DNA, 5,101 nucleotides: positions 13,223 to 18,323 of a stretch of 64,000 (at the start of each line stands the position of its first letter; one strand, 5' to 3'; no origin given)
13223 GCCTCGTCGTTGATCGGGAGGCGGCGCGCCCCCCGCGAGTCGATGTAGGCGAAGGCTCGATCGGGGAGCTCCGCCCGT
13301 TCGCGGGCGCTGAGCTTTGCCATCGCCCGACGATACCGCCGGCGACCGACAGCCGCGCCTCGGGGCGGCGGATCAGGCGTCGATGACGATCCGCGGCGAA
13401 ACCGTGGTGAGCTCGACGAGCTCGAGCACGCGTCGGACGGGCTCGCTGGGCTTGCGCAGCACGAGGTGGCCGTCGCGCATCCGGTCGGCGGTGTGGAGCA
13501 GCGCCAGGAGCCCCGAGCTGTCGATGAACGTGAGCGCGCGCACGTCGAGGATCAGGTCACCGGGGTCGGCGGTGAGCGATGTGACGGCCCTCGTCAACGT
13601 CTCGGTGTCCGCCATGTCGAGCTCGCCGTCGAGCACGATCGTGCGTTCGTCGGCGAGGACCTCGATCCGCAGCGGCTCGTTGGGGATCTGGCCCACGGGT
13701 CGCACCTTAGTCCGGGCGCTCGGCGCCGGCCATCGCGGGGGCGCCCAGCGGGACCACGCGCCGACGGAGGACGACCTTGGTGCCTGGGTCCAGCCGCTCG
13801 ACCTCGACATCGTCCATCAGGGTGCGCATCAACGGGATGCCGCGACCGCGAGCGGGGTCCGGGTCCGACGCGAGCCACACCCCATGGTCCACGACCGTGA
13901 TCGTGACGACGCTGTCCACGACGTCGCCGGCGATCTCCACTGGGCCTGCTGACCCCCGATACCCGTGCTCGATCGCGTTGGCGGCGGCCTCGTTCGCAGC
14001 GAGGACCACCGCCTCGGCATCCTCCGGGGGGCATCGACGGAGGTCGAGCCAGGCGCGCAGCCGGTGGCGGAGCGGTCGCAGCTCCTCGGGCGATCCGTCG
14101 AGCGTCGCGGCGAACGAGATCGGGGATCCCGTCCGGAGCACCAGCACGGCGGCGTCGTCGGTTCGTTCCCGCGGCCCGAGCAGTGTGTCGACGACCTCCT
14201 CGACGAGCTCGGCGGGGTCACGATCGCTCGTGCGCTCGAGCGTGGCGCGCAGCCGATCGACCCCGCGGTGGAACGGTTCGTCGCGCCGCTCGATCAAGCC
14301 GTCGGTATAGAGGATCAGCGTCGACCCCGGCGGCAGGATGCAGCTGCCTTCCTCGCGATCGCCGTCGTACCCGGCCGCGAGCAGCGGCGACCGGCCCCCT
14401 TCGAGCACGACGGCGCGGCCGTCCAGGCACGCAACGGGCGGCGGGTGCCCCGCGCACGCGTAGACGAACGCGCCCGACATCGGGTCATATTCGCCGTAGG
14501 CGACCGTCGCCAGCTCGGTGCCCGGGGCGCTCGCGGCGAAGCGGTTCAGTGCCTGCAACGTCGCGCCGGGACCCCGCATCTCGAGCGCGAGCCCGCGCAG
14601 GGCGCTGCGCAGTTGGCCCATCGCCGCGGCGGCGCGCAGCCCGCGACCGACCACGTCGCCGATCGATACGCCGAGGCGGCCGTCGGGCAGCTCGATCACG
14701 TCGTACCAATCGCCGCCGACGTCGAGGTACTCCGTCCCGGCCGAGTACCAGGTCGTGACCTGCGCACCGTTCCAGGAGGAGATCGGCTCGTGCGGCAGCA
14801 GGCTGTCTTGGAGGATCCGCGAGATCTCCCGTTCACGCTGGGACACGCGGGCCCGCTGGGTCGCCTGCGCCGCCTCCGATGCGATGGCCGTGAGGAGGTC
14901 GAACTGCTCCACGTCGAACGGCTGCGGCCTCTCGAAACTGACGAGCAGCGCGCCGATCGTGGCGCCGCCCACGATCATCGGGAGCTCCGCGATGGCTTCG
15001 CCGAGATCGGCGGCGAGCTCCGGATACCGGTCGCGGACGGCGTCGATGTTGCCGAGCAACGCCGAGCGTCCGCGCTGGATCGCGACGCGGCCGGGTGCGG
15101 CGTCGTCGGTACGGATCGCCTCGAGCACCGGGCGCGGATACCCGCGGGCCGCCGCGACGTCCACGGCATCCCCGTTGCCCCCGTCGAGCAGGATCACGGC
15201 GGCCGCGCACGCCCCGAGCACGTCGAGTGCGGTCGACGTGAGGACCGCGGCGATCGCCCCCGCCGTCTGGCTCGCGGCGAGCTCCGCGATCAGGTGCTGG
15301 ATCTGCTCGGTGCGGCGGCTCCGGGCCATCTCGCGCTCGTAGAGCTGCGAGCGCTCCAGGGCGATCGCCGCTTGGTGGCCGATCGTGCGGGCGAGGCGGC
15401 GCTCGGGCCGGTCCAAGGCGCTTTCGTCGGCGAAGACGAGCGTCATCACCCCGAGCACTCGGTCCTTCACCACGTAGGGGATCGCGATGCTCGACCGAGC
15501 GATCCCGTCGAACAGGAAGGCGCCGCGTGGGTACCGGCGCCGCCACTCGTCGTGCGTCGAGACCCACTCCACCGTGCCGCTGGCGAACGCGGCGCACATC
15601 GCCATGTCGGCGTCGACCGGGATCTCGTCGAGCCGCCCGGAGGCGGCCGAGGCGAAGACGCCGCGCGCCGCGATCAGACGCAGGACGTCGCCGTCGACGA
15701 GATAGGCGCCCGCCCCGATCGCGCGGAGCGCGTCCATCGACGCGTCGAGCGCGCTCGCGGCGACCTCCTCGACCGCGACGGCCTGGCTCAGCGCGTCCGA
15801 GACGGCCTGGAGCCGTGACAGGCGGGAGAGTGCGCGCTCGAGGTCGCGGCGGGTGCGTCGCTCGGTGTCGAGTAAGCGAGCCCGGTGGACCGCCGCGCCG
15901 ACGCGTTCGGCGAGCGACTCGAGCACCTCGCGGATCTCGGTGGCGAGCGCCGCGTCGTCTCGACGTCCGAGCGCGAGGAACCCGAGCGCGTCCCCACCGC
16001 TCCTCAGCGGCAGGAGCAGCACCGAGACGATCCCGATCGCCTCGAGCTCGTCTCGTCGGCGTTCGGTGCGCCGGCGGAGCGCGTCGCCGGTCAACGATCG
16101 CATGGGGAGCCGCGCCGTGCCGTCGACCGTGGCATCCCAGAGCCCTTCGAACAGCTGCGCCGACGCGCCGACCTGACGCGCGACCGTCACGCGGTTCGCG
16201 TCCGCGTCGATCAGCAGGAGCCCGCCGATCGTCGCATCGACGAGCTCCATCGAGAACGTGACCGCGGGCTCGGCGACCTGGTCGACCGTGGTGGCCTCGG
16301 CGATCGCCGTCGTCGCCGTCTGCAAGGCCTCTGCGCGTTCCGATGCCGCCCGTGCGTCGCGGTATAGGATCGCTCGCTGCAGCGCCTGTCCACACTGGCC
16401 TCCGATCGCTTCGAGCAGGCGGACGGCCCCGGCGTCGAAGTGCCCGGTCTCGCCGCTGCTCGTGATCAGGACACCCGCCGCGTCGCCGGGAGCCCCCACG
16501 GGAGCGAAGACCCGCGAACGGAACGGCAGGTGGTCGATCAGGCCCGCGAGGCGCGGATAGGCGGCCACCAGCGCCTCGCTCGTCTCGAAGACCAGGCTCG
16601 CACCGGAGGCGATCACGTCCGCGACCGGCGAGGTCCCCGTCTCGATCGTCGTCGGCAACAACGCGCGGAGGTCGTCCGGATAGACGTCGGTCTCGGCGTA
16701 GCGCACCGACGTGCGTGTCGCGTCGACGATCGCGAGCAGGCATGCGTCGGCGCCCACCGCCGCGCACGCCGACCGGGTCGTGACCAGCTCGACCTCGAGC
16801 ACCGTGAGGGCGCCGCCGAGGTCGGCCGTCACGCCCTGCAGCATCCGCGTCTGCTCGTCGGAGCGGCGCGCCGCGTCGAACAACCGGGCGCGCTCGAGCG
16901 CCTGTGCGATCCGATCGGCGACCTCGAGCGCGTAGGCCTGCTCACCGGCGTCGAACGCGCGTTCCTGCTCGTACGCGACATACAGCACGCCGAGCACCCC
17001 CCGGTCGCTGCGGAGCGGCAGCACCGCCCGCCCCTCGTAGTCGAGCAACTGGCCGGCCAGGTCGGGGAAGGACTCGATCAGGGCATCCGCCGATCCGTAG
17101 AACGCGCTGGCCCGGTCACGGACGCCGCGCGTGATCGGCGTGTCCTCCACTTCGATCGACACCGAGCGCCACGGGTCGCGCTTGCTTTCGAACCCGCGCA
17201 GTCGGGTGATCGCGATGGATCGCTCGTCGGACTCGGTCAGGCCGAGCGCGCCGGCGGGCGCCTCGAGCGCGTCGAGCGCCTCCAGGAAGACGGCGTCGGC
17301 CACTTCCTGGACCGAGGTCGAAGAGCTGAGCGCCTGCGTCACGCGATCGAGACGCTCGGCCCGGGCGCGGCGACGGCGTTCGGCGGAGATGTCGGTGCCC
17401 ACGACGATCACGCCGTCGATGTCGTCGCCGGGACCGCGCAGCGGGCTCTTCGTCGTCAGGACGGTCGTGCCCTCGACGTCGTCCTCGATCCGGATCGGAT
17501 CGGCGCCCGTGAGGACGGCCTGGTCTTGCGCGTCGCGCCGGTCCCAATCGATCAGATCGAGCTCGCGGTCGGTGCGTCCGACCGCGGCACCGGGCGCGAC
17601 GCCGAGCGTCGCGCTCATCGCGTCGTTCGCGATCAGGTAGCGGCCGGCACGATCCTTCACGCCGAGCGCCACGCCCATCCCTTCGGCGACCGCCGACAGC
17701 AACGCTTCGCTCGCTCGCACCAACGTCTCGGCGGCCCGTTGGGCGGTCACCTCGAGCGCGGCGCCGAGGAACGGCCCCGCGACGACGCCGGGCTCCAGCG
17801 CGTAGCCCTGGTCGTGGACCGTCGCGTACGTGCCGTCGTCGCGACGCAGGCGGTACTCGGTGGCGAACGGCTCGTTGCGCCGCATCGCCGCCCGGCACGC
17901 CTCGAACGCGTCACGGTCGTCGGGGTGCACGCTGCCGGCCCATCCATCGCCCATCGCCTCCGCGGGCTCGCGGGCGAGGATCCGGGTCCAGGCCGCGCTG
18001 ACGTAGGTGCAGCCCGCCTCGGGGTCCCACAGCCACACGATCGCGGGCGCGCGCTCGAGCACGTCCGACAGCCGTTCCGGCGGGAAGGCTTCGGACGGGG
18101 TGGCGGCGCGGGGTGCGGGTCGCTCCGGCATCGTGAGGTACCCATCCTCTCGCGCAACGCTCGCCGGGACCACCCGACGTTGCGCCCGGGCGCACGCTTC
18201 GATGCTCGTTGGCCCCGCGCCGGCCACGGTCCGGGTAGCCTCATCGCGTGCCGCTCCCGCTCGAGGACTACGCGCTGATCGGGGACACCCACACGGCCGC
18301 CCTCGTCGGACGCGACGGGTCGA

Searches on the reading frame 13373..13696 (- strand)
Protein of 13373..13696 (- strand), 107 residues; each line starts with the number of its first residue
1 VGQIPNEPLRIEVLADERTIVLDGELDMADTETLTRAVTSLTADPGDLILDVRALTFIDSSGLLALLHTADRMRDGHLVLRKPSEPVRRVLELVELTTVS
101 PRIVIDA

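Call 26: search_protein_families(library=pfam, proteins=[window:13373-13696:-], max_evalue=0.01)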
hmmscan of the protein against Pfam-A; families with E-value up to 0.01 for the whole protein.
window:13373-13696:- (107 aa): 2 families
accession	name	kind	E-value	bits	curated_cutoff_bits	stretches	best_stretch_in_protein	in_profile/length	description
PF01740.26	STAS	-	3e-13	49.9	22.6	1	19-97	12-94/106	STAS domain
PF13466.11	STAS_2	-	1.3e-11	44.9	29.2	1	20-96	1-79/80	STAS domain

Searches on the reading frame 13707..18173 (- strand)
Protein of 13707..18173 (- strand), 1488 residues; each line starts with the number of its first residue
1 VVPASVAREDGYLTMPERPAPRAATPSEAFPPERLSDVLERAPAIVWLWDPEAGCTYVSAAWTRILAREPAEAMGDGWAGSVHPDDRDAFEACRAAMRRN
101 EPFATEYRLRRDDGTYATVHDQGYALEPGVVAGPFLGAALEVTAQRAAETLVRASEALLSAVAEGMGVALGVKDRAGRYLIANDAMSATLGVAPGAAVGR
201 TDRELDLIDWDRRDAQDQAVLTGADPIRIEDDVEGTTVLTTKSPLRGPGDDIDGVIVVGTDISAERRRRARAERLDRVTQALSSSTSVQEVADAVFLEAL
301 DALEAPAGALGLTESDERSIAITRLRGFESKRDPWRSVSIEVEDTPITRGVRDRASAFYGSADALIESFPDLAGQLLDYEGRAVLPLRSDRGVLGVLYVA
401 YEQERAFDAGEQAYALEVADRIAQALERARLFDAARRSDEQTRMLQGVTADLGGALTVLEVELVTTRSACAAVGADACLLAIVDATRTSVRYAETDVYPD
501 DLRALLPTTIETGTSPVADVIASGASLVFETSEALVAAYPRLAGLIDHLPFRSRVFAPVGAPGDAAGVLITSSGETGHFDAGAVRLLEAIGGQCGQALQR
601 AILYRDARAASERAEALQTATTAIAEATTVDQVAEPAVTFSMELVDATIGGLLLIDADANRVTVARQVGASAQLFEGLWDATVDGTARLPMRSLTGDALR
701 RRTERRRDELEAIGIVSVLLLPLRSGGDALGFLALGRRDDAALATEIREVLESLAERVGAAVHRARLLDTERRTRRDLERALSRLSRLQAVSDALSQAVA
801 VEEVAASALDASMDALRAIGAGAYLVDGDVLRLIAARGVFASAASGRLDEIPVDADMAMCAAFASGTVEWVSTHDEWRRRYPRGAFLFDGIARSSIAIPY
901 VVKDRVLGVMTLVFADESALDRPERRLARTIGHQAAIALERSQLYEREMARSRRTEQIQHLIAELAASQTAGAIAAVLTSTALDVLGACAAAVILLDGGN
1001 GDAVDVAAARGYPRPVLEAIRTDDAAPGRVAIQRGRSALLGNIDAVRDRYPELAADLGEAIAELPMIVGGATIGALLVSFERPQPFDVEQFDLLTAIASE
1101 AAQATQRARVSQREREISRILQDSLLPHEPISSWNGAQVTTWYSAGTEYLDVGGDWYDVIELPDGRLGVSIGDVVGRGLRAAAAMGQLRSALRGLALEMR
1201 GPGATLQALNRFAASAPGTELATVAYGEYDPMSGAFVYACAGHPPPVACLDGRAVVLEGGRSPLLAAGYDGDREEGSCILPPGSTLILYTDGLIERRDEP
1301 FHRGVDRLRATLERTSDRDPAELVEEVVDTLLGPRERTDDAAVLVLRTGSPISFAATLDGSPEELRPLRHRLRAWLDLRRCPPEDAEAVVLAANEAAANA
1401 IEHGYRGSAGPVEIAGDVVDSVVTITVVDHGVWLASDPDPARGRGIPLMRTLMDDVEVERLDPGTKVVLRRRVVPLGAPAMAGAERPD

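Call 25: search_protein_families(library=pfam, proteins=[window:13707-18173:-], max_evalue=0.01)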
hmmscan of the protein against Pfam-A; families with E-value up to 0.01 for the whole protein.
window:13707-18173:- (1488 aa): 10 families
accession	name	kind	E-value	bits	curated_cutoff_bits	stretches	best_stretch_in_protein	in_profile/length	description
PF07228.17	SpoIIE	-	9.3e-44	150.1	25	1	1163-1348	1-191/192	Stage II sporulation protein E (SpoIIE)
PF13185.12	GAF_2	-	5.5e-42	143.6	28.6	5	973-1104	6-134/136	GAF domain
PF13492.12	GAF_3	-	1.4e-35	123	27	5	801-941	2-129/129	GAF domain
PF01590.32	GAF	-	3.7e-29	102.4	22.4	4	465-598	9-133/133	GAF domain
PF13581.12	HATPase_c_2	-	4.2e-25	88.7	27.4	1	1361-1470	4-126/127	Histidine kinase-like ATPase domain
PF08448.16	PAS_4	-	3.7e-15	56.5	23.1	2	166-267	4-110/110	PAS fold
PF00989.32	PAS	-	5.5e-14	52.6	22.6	2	34-120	2-90/113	PAS fold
PF08447.18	PAS_3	-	1.4e-12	48.2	25.6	1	57-126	3-75/89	PAS fold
PF13188.13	PAS_8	-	0.00069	19.9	21.8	0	33-92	1-60/65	PAS domain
PF13426.13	PAS_9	-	0.00087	20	27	0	46-116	4-74/103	PAS domain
